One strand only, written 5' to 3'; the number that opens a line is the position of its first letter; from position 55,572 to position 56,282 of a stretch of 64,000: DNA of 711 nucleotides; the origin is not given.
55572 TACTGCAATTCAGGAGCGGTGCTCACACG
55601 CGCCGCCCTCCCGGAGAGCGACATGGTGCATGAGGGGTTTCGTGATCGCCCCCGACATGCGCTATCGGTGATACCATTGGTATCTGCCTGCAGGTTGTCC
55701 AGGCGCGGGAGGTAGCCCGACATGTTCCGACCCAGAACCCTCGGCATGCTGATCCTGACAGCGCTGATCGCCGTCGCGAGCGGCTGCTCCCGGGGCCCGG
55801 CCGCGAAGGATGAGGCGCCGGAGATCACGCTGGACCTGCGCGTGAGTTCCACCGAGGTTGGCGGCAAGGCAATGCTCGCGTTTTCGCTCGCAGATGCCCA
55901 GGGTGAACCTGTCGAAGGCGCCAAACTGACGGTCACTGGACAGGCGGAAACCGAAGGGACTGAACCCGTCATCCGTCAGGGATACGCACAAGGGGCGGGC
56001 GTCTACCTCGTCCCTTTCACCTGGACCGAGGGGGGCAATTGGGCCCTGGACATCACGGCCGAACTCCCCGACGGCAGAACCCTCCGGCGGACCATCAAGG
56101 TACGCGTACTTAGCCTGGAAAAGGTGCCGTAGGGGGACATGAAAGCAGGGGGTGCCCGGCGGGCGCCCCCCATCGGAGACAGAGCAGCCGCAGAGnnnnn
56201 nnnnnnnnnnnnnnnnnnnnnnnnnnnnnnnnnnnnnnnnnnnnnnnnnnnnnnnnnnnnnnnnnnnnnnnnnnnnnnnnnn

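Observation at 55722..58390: HAO-like octaheme cytochrome coupled to a heme-c-free, four-histidine membrane protein instead of a NapC/NrfH-type partner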

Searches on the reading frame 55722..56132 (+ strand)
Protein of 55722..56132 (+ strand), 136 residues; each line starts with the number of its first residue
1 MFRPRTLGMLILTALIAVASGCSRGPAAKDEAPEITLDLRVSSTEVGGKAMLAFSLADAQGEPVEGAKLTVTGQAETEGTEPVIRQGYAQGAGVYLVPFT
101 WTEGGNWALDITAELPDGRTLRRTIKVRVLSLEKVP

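Call 4: search_protein_families(library=pfam, proteins=[window:55722-56132:+], max_evalue=1)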
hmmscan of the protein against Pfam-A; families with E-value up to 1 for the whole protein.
window:55722-56132:+ (136 aa): 6 families
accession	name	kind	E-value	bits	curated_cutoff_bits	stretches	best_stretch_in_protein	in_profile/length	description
PF13115.11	YtkA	-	4.2e-05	24.6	25.9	1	36-111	8-84/85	YtkA-like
PF05751.16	FixH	-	0.00029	21.3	23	1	35-118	62-141/150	FixH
PF16586.11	DUF5060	-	0.017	15.8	27.2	1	51-109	9-65/70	Domain of unknown function (DUF5060)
PF24107.1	DUF7382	-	0.053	13.8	27.4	1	48-80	18-51/65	Domain of unknown function (DUF7382)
PF09134.16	Invasin_D3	-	0.061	14.3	33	1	49-111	21-80/98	Invasin, domain 3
PF02369.22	Big_1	-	0.2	12.2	34.9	1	51-120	20-85/93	Bacterial Ig-like domain (group 1)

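Call 5: search_protein_families(library=ncbifam, proteins=[window:55722-56132:+], max_evalue=1)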
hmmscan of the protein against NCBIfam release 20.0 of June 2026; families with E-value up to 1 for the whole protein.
window:55722-56132:+ (136 aa): 1 family
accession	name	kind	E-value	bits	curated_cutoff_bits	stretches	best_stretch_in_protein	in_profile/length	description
TIGR02465.1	chlorocat_1_2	equivalog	0.064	12.4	359.25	1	19-71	68-120/246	chlorocatechol 1,2-dioxygenase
